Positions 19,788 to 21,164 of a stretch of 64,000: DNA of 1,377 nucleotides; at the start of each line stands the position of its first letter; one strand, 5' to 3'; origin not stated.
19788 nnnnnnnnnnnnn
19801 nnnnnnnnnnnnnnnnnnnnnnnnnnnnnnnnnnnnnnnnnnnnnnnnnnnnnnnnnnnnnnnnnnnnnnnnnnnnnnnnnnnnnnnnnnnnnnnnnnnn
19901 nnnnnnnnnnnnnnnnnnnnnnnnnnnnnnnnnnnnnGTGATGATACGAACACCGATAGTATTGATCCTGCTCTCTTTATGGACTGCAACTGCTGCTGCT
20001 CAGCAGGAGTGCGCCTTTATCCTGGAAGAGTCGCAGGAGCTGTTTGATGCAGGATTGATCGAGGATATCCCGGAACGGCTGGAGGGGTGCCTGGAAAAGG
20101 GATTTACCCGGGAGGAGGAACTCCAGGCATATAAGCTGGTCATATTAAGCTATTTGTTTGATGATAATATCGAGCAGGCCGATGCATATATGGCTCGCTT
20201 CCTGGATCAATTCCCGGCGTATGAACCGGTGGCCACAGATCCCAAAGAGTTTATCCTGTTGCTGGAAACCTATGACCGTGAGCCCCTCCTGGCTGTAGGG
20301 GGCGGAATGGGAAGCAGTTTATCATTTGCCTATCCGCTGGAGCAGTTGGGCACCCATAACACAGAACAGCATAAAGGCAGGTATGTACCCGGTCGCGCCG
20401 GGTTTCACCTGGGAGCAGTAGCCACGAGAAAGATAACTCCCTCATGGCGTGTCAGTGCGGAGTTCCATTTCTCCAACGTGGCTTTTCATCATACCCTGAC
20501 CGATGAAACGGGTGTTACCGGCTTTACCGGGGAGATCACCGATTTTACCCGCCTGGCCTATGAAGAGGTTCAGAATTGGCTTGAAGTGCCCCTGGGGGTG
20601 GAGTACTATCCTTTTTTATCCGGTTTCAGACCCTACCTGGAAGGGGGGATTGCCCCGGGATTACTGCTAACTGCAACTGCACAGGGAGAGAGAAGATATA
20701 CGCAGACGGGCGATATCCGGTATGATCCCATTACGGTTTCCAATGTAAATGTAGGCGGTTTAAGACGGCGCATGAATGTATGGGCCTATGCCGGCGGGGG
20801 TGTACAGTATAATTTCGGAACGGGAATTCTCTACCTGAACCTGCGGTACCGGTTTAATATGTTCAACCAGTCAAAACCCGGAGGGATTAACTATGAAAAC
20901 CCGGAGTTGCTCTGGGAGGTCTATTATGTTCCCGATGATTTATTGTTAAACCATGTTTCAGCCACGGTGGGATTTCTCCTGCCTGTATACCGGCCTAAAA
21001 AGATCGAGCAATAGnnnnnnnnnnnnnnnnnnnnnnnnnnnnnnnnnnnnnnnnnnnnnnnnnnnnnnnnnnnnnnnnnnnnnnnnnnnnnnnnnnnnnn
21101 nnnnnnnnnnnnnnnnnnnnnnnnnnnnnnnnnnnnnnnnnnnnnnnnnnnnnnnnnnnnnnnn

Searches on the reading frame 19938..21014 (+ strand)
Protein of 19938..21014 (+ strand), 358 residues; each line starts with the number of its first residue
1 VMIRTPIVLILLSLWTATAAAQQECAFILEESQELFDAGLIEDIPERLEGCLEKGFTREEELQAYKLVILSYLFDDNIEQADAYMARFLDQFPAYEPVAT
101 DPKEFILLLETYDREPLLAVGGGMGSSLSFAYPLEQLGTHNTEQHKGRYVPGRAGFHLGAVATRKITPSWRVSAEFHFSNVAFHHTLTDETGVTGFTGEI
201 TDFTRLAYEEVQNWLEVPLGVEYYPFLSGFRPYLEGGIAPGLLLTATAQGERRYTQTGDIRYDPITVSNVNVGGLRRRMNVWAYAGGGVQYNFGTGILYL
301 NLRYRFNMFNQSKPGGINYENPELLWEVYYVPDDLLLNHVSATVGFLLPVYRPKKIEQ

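Call 28: search_protein_families(library=pfam, proteins=[window:19938-21014:+], max_evalue=1)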
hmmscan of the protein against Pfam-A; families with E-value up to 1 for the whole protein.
window:19938-21014:+ (358 aa): 1 family
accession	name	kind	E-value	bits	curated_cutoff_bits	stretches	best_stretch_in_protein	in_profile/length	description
PF13568.12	OMP_b-brl_2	-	1.5e-06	28.8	27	1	148-310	35-172/175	Outer membrane protein beta-barrel domain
